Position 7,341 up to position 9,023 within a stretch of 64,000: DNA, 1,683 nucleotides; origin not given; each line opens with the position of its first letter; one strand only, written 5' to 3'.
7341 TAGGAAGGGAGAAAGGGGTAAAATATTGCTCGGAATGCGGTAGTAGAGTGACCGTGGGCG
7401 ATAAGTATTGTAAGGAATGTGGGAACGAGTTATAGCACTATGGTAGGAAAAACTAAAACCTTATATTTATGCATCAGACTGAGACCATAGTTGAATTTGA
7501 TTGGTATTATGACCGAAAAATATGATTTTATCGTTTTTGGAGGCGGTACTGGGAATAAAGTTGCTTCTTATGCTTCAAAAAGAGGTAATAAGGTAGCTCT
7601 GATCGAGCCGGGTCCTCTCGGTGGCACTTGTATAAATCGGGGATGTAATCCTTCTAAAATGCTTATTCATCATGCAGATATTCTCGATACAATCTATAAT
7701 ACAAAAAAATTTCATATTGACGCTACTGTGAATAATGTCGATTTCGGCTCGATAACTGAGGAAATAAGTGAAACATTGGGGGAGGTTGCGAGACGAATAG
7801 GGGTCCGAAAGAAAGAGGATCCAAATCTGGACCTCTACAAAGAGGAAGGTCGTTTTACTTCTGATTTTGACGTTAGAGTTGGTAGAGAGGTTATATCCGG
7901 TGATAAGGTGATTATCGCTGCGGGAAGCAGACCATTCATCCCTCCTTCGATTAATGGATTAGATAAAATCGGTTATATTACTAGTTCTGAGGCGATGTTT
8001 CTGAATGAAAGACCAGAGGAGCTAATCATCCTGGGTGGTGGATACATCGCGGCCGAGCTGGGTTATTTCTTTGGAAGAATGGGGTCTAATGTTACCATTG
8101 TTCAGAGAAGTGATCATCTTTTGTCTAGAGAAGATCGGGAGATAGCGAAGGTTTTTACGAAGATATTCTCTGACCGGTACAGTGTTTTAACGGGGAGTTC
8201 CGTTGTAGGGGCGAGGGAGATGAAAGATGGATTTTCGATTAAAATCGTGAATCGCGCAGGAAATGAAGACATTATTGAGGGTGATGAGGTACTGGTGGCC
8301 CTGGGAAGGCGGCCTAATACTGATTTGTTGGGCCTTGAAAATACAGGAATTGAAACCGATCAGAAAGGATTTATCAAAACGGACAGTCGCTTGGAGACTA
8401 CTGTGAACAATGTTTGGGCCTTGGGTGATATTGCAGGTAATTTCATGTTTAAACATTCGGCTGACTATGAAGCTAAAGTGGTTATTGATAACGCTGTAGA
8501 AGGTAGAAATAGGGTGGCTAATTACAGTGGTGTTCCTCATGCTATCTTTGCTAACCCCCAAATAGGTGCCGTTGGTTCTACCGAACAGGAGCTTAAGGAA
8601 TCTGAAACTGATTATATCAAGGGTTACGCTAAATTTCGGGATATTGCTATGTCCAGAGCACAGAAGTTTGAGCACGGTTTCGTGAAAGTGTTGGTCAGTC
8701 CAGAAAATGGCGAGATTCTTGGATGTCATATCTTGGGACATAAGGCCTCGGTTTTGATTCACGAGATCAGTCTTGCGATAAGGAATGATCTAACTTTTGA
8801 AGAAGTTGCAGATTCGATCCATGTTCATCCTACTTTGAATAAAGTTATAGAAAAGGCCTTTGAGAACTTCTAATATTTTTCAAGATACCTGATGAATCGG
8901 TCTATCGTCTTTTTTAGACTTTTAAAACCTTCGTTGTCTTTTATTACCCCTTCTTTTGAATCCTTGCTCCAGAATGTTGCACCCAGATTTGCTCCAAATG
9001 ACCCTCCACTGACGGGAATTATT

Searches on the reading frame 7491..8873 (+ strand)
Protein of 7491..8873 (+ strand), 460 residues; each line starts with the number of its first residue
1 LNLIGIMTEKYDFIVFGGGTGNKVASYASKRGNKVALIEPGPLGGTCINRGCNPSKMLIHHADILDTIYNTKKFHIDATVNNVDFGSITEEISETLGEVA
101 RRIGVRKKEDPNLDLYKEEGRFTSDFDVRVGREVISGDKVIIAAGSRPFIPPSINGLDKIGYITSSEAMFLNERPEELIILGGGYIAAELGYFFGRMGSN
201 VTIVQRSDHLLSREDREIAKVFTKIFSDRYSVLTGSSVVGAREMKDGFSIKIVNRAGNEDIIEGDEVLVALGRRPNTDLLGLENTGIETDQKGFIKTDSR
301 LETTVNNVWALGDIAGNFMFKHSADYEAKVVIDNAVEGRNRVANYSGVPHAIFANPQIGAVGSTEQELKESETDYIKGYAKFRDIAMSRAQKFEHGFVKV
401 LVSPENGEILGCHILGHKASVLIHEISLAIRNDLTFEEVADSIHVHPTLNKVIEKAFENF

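Call 76: search_protein_families(library=pfam, proteins=[window:7491-8873:+], max_evalue=0.001)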
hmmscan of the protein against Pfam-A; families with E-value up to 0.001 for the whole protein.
window:7491-8873:+ (460 aa): 5 families
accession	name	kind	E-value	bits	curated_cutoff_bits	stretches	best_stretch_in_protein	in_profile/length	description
PF07992.20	Pyr_redox_2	-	4.6e-52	177.7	26.1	1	12-325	2-288/291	Pyridine nucleotide-disulphide oxidoreductase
PF02852.28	Pyr_redox_dim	-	4.5e-30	104.5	25.3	1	348-456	1-109/110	Pyridine nucleotide-disulphide oxidoreductase, dimerisation domain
PF00070.33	Pyr_redox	-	4.9e-17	62.7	22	1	178-247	2-72/82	Pyridine nucleotide-disulphide oxidoreductase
PF13738.12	Pyr_redox_3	-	5e-08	33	30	1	124-312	112-305/305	Pyridine nucleotide-disulphide oxidoreductase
PF13434.12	Lys_Orn_oxgnase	-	0.00052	19.7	21.3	0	132-220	143-235/339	L-lysine 6-monooxygenase/L-ornithine 5-monooxygenase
